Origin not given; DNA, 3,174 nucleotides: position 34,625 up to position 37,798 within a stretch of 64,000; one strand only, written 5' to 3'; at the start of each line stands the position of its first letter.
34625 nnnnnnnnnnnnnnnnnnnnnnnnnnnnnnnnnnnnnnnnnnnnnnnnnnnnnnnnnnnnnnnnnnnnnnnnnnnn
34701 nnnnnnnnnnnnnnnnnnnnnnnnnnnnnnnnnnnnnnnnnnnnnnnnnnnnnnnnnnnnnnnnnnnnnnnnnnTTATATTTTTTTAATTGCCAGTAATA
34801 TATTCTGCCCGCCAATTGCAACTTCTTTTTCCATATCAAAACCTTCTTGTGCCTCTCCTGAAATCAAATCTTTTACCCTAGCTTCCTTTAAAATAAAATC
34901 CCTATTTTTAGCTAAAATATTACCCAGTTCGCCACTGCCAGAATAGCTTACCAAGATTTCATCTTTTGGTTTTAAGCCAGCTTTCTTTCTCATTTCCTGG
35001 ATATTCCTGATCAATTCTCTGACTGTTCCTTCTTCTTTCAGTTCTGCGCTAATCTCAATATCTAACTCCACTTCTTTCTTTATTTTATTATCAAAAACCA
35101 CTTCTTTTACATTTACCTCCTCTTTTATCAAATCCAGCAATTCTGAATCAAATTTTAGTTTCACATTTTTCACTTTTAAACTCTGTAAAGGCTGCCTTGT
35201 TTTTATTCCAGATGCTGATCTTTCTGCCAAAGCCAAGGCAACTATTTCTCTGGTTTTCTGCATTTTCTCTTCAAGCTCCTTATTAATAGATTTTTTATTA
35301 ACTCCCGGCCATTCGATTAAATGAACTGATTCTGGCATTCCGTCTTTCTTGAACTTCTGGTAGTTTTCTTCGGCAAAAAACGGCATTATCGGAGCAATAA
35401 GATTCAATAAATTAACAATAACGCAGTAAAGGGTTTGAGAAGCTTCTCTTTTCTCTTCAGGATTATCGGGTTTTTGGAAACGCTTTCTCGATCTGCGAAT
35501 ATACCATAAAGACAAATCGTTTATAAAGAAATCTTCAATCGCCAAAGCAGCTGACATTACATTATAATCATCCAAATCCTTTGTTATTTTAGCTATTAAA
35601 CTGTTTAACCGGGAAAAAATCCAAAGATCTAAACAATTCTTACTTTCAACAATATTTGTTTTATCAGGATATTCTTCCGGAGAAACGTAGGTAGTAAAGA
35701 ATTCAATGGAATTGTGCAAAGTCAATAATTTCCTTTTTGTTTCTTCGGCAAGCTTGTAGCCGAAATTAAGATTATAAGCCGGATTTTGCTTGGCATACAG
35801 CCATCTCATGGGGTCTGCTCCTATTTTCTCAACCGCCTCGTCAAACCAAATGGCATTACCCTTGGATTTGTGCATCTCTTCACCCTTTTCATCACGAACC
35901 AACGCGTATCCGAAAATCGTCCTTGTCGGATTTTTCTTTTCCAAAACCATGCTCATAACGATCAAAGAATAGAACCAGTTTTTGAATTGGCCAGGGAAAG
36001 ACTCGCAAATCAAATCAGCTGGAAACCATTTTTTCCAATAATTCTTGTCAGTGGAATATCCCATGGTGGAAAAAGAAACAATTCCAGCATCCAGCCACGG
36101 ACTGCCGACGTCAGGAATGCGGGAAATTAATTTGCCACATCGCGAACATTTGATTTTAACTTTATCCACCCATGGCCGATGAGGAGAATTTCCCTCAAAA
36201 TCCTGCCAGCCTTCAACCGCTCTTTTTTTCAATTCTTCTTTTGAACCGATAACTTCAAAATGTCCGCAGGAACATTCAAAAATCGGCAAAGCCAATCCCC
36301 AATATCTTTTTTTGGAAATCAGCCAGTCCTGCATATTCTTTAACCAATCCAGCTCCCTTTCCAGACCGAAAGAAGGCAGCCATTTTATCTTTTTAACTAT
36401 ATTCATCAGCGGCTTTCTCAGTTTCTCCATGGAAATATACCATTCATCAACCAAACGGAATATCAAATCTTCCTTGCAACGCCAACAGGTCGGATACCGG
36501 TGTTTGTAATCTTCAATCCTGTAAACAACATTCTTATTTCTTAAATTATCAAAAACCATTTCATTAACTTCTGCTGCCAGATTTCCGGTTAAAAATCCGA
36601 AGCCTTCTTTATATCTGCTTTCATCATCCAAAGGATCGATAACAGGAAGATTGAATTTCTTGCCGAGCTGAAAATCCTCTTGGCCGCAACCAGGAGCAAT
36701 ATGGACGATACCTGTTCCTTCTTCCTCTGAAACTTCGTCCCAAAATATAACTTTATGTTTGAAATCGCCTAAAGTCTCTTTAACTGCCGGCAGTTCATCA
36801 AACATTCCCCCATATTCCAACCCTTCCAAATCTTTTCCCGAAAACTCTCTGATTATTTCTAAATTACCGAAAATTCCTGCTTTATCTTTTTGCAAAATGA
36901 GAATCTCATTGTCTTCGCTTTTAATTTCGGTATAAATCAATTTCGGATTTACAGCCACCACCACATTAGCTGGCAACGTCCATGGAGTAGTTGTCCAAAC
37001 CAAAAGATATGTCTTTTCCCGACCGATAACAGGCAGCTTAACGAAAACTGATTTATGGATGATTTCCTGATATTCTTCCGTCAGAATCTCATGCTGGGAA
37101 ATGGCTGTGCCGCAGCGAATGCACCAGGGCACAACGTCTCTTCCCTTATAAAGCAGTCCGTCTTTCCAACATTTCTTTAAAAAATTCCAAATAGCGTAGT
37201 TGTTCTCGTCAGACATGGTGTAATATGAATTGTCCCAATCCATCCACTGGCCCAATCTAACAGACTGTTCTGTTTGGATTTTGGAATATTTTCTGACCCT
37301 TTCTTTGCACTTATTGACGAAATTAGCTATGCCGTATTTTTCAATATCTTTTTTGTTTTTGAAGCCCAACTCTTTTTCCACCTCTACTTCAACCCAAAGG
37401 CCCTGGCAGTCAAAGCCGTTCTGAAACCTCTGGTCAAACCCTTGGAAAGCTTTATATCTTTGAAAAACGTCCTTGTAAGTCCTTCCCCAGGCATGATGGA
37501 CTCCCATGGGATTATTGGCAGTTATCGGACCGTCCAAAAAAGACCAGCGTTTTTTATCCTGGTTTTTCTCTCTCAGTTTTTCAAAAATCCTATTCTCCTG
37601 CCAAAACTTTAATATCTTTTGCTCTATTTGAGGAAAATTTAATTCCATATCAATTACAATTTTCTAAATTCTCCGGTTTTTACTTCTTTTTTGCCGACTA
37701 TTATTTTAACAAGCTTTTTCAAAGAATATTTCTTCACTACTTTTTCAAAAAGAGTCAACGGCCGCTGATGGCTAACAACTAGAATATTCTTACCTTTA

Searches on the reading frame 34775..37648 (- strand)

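Call 30: search_protein_families(library=ncbifam, proteins=[window:34775-37648:-], max_evalue=0.01)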
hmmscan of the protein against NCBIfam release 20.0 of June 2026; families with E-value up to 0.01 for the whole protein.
window:34775-37648:- (957 aa): 15 families
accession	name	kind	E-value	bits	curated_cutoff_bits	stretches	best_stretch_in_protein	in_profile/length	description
TIGR00392.1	ileS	equivalog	1.6e-215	718.1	621.4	1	1-828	4-851/861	isoleucine--tRNA ligase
NF000257.1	MupA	exception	6.3e-173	577.1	1900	2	8-860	8-854/1024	mupirocin-resistant isoleucine--tRNA ligase MupA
NF000258.1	MupB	exception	3.3e-171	571.5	1900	2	9-862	9-858/1033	mupirocin-resistant isoleucine--tRNA ligase MupB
TIGR00422.1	valS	equivalog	6.2e-131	438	612.1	2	299-888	255-822/863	valine--tRNA ligase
NF004349.1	PRK05729.1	equivalog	3e-116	389.7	704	2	299-856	249-773/860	valine--tRNA ligase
NF009687.0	PRK13208.1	equivalog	2.2e-113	380.1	738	2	297-858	252-794/801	valine--tRNA ligase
NF040702.1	ileS_w_GNAT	exception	4.9e-94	315.8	1999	2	298-867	493-1056/1100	isoleucine--tRNA ligase, N-acetyltransferase domain-containing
NF011492.0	PRK14900.1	equivalog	1.2e-80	271.7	1783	2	309-843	275-782/1044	valine--tRNA ligase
NF000540.1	alt_ValS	exception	1.2e-49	169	900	2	401-831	386-805/827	valine--tRNA ligase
NF008957.0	PRK12300.1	subfamily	1.5e-43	149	677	2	578-941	616-933/946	leucine--tRNA ligase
TIGR00395.1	leuS_arch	equivalog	1e-38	133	648.5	2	577-945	609-929/938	leucine--tRNA ligase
TIGR00396.1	leuS_bact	equivalog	2.1e-22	79.1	548.4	3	4-190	2-169/843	leucine--tRNA ligase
TIGR00398.1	metG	equivalog_domain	2.5e-12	46.3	336.35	1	518-768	251-503/530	methionine--tRNA ligase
NF001100.0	PRK00133.1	equivalog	2.4e-09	36.3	587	1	386-862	173-598/676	methionine--tRNA ligase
NF008900.0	PRK12267.1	equivalog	5.8e-08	31.7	598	1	518-895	228-601/648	methionine--tRNA ligase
